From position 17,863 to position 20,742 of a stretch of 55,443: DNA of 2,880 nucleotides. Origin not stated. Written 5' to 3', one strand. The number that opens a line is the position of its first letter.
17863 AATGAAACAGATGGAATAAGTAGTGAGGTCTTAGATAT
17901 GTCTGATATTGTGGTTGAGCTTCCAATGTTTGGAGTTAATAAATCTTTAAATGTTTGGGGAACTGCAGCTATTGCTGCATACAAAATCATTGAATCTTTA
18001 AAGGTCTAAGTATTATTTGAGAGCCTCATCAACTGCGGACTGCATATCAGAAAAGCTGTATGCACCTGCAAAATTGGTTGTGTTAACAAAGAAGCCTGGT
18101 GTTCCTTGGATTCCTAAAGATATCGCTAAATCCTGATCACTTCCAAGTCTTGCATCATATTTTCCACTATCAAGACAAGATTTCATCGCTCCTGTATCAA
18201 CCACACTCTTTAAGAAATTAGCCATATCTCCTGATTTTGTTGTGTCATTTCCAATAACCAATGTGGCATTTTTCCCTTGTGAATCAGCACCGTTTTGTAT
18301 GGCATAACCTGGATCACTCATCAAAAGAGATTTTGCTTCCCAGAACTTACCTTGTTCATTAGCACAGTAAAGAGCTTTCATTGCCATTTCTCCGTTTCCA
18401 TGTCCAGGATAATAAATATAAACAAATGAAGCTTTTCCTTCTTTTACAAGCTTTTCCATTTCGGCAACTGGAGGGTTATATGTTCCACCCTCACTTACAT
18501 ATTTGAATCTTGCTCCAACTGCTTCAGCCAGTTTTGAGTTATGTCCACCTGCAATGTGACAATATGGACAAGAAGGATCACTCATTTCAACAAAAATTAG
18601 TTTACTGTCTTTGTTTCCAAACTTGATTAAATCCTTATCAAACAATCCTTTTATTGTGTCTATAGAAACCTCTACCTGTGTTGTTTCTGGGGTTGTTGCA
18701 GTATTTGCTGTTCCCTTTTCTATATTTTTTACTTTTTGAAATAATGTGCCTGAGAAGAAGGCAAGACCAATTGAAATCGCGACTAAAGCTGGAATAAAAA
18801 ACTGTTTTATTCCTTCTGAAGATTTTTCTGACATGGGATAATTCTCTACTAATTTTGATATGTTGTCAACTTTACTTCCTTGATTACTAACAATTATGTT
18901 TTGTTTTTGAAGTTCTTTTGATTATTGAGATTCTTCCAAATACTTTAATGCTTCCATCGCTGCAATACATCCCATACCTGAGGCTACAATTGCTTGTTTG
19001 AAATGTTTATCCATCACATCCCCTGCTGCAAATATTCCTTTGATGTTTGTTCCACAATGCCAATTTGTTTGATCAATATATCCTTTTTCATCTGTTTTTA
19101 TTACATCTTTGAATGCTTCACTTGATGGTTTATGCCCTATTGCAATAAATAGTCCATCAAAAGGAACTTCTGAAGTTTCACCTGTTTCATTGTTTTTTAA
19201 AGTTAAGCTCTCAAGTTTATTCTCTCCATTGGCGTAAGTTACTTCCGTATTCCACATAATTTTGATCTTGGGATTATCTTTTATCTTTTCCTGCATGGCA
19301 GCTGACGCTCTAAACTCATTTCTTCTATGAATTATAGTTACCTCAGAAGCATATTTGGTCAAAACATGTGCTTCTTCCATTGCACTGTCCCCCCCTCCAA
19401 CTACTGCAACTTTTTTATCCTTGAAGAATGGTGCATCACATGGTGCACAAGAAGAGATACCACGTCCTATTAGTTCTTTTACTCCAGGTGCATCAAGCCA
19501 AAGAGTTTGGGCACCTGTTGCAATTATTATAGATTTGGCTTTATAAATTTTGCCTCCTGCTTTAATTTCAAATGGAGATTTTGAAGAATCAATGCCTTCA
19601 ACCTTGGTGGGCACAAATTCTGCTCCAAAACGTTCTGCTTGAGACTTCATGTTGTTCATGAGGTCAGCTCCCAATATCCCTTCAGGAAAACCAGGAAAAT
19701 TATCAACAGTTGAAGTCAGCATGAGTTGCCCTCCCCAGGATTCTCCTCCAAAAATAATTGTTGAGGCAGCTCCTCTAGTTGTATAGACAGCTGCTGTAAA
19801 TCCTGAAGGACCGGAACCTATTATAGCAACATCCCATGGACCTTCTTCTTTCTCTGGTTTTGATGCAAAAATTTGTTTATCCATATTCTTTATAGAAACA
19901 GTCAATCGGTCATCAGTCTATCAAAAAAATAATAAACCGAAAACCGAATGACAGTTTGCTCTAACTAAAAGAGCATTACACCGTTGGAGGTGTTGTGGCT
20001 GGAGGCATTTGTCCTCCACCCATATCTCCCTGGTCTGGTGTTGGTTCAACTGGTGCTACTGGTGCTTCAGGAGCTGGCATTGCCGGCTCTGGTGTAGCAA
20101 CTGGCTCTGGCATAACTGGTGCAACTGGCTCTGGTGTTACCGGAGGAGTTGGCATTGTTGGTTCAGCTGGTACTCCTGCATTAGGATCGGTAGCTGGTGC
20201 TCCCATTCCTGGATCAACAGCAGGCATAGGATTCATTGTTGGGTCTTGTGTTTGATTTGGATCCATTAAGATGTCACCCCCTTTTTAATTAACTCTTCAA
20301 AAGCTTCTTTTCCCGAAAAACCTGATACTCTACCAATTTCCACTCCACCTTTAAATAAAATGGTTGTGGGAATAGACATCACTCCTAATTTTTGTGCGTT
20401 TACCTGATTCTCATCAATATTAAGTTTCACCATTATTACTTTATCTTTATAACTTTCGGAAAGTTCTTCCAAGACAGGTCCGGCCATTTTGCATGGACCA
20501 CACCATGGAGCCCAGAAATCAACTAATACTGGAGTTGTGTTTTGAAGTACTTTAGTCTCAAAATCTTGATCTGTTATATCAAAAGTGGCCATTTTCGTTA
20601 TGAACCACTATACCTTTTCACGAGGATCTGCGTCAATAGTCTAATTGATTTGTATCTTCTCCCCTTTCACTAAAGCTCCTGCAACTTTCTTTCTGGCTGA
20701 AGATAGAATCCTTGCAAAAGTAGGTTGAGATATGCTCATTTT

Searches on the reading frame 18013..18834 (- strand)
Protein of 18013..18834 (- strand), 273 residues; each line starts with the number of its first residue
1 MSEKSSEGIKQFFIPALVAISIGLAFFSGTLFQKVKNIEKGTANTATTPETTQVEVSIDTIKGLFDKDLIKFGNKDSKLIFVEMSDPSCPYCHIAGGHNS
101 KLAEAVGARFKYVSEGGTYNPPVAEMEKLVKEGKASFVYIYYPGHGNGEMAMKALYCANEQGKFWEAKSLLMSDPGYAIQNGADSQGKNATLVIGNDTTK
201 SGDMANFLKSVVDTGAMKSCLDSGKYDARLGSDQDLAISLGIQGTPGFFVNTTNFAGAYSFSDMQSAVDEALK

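Call 6: search_protein_families(library=pfam, proteins=[window:18013-18834:-], max_evalue=0.1)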
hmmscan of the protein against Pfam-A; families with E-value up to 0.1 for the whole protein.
window:18013-18834:- (273 aa): 3 families
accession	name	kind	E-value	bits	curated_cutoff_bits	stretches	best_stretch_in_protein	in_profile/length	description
PF13462.12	Thioredoxin_4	-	5.5e-16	59.6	23.2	1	127-270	40-165/165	Thioredoxin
PF01323.26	DSBA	-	2.2e-07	31.3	25.6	1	211-268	133-190/191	DSBA-like thioredoxin domain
PF13098.12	Thioredoxin_2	-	0.0067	17.2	27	0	75-264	3-100/104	Thioredoxin-like domain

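Call 44: search_protein_families(library=ncbifam, proteins=[window:18013-18834:-], max_evalue=0.00001)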
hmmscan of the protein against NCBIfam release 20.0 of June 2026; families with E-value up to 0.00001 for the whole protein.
window:18013-18834:- (273 aa): 1 family
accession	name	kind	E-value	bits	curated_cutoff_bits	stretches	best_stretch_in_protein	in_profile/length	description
NF041057.1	Rcas_1661_fam_Se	equivalog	1.4e-11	44.5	190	1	127-270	117-246/247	Rcas_1661 family thioredoxin-like (seleno)lipoprotein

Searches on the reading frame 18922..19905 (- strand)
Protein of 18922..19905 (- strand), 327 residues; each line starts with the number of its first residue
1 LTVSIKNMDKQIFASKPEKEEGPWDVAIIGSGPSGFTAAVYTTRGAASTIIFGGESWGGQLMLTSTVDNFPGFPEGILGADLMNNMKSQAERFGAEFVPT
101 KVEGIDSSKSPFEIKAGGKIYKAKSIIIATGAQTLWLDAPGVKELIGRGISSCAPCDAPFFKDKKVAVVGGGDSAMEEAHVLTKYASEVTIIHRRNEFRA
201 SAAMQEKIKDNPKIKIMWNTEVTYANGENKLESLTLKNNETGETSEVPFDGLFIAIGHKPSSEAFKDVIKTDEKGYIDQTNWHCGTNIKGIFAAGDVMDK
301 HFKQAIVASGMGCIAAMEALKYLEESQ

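Call 44: search_protein_families(library=ncbifam, proteins=[window:18922-19905:-], max_evalue=0.00001)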
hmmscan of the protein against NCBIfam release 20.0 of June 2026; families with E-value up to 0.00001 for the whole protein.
window:18922-19905:- (327 aa): 56 families (the best 25 are shown)
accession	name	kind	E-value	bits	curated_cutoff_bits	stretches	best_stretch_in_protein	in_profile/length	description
TIGR01292.1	TRX_reduct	equivalog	1.6e-115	385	343.45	1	24-323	1-300/300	thioredoxin-disulfide reductase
TIGR03143.1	AhpF_homolog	hypoth_equivalog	2e-82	277.6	687.65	1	24-326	5-311/555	putative alkyl hydroperoxide reductase F subunit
TIGR03140.1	AhpF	equivalog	2.5e-66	224.3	502.9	1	14-323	203-512/515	alkyl hydroperoxide reductase subunit F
NF007614.0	PRK10262.1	equivalog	7.8e-66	222.4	644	1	27-324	10-315/321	thioredoxin-disulfide reductase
TIGR01350.1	lipoamide_DH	equivalog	1.4e-24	86.6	408.8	1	114-321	121-331/461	dihydrolipoyl dehydrogenase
TIGR02053.1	MerA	equivalog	1.5e-22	80.2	454.45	1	112-322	119-331/465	mercury(II) reductase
TIGR04018.1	Bthiol_YpdA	hypoth_equivalog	1.1e-19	70.5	339.9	1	100-301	91-292/316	YpdA family putative bacillithiol disulfide reductase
NF004947.0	PRK06292.2-5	equivalog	4.3e-19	68.8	592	1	110-302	119-314/474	dihydrolipoyl dehydrogenase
NF009410.0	PRK12771.1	subfamily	1.5e-18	66.7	516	1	161-325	266-447/566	NAD(P)-binding protein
NF004945.0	PRK06292.2-3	equivalog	1.1e-17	64.1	494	1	86-323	97-329/457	dihydrolipoyl dehydrogenase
NF009409.0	PRK12770.1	subfamily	4.3e-16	58.9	343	1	159-323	169-350/360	putative glutamate synthase subunit beta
NF004776.0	PRK06116.1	equivalog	7.1e-16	58.2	480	1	113-300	122-307/450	glutathione-disulfide reductase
NF004943.0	PRK06292.2-1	equivalog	3.1e-15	55.9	432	1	105-301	113-311/456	dihydrolipoyl dehydrogenase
TIGR01316.1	gltA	equivalog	1.8e-14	53.4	471.75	1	155-322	264-448/449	NADPH-dependent glutamate synthase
TIGR03385.1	CoA_CoA_reduc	equivalog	2.4e-14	52.9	578.8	1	126-301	107-286/439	CoA-disulfide reductase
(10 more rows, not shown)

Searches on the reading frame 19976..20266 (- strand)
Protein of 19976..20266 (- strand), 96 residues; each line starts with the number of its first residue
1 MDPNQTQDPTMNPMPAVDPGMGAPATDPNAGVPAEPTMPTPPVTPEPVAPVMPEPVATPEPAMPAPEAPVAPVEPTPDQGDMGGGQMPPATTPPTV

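Call 6: search_protein_families(library=pfam, proteins=[window:19976-20266:-], max_evalue=0.1)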
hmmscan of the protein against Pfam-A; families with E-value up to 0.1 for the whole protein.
window:19976-20266:- (96 aa): 0 families

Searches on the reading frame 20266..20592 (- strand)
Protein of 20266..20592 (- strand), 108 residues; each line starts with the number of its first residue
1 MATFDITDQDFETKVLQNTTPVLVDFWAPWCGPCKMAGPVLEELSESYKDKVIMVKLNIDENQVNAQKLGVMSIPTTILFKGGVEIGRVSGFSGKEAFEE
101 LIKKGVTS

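Call 6: search_protein_families(library=pfam, proteins=[window:20266-20592:-], max_evalue=0.1)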
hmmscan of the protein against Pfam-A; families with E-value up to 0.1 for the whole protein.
window:20266-20592:- (108 aa): 13 families
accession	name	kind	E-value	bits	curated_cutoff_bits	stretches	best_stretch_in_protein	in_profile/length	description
PF00085.26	Thioredoxin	-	5.9e-30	103.8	23.5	1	5-104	4-103/103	Thioredoxin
PF13098.12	Thioredoxin_2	-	5.7e-09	36.7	27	1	17-101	3-103/104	Thioredoxin-like domain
PF13905.12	Thioredoxin_8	-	9.1e-09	36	27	1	20-63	2-47/94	Thioredoxin-like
PF08534.16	Redoxin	-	2.3e-05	24.7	26.6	1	10-68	20-80/148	Redoxin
PF13899.12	Thioredoxin_7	-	4.6e-05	23.9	27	1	17-78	15-79/83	Thioredoxin-like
PF00578.27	AhpC-TSA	-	0.00017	21.9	26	1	4-79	8-87/124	AhpC/TSA family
PF13728.12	TraF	-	0.00045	20.6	23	1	24-81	134-200/224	F plasmid transfer operon protein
PF14595.12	Thioredoxin_9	-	0.00067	20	25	1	5-84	27-108/129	Thioredoxin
PF04756.19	OST3_OST6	-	0.0032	17.4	27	1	31-81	46-103/294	OST3 / OST6 family, transporter family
PF00462.30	Glutaredoxin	-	0.039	14.6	22.9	1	26-76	4-52/60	Glutaredoxin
PF07449.17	HyaE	-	0.04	14.4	22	1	40-92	49-102/108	Hydrogenase-1 expression protein HyaE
PF20029.6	DUF6436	-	0.04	14.1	27.3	1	4-80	5-81/133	Domain of unknown function (DUF6436)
PF13192.12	Thioredoxin_3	-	0.057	13.9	24.8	1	29-79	8-55/76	Thioredoxin domain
